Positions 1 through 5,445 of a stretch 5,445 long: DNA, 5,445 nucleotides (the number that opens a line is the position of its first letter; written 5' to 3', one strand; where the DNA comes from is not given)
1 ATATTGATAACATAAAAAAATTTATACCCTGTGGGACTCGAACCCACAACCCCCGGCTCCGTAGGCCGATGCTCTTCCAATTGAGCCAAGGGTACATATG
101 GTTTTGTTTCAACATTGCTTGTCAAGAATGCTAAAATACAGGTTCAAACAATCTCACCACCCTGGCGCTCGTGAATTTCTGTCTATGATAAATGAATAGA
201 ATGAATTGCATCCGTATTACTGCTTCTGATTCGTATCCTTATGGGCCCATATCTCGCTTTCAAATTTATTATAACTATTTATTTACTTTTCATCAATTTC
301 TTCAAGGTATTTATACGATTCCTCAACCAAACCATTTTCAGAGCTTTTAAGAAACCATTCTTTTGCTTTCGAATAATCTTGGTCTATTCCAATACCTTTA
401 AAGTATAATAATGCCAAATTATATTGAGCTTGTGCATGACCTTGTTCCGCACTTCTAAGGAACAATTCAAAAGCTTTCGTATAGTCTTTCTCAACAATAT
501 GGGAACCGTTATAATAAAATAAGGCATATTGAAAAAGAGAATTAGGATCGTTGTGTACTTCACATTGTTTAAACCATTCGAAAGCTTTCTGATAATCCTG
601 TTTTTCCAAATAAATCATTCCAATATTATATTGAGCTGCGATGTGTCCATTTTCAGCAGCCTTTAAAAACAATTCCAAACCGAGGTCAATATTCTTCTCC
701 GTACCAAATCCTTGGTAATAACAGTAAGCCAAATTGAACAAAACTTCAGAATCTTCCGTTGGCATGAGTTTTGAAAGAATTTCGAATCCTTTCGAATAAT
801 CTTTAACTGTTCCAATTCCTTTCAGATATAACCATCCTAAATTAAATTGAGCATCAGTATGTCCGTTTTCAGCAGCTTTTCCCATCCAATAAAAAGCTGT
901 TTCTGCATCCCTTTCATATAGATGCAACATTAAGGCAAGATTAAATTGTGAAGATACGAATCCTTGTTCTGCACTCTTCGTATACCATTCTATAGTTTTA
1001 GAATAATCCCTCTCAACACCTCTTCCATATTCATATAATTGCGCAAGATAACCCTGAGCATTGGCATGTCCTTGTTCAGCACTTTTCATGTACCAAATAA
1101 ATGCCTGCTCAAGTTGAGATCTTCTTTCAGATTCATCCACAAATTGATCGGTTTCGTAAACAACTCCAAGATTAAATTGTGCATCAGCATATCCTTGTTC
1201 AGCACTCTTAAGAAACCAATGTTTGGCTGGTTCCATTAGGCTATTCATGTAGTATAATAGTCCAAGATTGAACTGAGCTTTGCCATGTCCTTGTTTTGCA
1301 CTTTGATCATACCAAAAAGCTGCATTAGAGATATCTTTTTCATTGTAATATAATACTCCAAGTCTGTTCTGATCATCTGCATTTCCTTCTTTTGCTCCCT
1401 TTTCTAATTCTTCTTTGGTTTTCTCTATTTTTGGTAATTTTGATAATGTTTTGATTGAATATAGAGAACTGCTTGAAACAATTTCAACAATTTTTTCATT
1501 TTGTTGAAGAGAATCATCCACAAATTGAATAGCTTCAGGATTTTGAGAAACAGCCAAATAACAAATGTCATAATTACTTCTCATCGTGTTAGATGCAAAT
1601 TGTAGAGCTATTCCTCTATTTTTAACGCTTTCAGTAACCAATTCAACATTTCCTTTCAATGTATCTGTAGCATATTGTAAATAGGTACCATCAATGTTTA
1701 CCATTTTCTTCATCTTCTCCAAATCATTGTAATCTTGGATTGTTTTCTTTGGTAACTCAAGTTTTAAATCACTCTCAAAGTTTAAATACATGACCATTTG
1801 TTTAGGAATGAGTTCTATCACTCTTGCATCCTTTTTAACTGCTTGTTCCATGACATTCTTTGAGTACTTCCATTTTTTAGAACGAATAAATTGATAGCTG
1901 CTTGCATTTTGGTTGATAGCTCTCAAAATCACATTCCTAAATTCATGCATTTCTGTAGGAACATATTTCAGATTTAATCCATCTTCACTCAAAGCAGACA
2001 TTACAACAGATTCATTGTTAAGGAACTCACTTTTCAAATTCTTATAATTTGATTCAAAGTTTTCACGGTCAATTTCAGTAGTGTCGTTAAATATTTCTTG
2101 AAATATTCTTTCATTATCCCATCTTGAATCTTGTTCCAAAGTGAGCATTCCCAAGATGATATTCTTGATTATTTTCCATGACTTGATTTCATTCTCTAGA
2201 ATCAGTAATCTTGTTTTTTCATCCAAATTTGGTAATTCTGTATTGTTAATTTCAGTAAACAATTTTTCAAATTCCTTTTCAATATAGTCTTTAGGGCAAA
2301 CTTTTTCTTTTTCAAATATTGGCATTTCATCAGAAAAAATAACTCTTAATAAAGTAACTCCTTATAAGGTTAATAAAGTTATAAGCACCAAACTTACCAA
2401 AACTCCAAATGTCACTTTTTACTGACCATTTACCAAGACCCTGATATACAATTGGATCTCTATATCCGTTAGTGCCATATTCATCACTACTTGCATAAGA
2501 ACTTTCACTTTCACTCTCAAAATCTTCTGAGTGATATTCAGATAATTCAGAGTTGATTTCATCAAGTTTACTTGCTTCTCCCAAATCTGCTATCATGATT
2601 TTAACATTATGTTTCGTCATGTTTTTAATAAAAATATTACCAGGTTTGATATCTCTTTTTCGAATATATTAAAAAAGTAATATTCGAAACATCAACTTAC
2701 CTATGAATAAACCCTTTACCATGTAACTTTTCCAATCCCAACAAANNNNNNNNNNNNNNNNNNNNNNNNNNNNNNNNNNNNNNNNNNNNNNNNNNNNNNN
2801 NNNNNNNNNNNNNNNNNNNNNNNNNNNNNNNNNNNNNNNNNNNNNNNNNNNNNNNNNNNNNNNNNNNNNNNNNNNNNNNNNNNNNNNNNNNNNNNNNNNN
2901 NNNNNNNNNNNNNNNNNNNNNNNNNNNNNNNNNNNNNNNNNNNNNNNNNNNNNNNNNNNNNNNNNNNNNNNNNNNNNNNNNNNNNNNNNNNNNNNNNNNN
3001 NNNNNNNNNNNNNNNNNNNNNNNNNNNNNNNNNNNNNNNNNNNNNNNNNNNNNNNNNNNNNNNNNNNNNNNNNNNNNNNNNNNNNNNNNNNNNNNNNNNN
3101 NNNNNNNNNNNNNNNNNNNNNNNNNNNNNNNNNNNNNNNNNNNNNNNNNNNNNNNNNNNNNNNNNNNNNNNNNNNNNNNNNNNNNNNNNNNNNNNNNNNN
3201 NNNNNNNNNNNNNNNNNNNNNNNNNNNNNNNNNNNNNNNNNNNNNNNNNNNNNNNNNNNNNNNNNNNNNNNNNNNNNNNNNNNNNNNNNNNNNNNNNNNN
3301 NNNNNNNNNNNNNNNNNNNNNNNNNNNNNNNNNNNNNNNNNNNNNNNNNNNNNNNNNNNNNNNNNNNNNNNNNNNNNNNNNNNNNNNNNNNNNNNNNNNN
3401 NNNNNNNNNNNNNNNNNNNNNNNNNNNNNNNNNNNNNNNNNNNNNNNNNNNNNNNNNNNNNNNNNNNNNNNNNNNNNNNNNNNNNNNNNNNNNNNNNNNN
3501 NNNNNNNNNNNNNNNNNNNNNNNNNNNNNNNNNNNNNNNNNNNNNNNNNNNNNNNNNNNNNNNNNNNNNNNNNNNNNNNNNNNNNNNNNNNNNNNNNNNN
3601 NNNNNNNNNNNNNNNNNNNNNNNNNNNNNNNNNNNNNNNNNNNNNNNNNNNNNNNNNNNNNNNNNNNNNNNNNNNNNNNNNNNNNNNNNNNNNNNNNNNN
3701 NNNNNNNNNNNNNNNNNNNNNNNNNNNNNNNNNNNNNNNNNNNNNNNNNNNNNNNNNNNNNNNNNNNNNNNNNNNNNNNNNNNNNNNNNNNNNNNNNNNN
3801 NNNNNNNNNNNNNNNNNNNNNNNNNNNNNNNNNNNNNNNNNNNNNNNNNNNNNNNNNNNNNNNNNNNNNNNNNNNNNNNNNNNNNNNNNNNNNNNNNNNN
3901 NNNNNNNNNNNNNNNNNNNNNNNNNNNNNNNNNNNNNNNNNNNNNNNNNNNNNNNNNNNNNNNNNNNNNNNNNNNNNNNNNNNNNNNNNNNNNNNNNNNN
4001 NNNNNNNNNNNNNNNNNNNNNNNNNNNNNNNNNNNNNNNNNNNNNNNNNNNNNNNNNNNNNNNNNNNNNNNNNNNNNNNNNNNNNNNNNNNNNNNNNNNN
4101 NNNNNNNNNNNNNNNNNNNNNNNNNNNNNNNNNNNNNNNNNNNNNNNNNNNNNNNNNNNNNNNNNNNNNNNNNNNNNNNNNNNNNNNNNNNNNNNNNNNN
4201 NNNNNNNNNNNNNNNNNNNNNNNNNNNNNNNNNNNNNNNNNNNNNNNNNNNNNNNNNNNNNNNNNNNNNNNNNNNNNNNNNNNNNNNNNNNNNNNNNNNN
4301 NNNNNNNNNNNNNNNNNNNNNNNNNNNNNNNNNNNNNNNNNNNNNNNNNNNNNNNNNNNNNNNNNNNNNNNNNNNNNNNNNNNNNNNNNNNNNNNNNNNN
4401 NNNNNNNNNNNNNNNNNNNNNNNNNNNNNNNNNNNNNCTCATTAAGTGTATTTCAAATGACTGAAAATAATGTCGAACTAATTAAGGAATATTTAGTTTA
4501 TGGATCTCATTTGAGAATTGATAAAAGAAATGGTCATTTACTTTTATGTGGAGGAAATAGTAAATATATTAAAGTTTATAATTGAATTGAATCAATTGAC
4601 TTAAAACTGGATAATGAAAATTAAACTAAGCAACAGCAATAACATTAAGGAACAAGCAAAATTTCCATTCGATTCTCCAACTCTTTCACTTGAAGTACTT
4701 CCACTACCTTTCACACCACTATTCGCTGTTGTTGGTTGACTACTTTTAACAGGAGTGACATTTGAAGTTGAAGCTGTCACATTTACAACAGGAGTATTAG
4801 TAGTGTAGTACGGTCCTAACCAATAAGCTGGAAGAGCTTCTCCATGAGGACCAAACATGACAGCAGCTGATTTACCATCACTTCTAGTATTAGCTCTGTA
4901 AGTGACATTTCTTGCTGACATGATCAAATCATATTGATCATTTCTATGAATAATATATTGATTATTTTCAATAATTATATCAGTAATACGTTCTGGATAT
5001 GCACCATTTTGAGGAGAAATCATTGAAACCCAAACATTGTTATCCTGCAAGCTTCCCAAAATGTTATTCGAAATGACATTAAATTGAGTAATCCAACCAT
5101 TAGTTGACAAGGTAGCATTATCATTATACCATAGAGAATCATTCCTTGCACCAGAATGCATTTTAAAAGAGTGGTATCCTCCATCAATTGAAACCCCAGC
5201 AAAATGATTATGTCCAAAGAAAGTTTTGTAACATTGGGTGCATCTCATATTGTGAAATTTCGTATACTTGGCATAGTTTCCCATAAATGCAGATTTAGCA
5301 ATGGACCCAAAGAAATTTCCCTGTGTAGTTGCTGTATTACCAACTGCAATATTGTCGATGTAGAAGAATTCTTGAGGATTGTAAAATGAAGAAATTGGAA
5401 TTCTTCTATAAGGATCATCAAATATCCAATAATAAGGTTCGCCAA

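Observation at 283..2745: Three ORF-track ORFs are one spliced gene with two micro-introns (46 nt and 37 nt)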

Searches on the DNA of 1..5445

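Call 40: search_rna_families(source=window, threshold=gathering)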
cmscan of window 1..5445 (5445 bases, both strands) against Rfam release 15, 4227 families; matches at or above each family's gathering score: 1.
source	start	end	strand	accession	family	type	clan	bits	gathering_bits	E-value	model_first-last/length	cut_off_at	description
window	23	95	-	RF00005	tRNA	Gene; tRNA;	CL00001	62.8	29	2.6e-12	1-71/71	no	tRNA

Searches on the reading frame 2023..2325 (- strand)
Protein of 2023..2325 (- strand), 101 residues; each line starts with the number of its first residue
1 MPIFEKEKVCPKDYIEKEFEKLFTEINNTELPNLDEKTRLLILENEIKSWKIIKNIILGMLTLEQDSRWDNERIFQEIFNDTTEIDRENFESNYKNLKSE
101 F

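Call 12: search_protein_families(library=pfam, proteins=[window:2023-2325:-], max_evalue=10)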
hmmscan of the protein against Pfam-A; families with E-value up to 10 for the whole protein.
seq(101 aa): 0 families
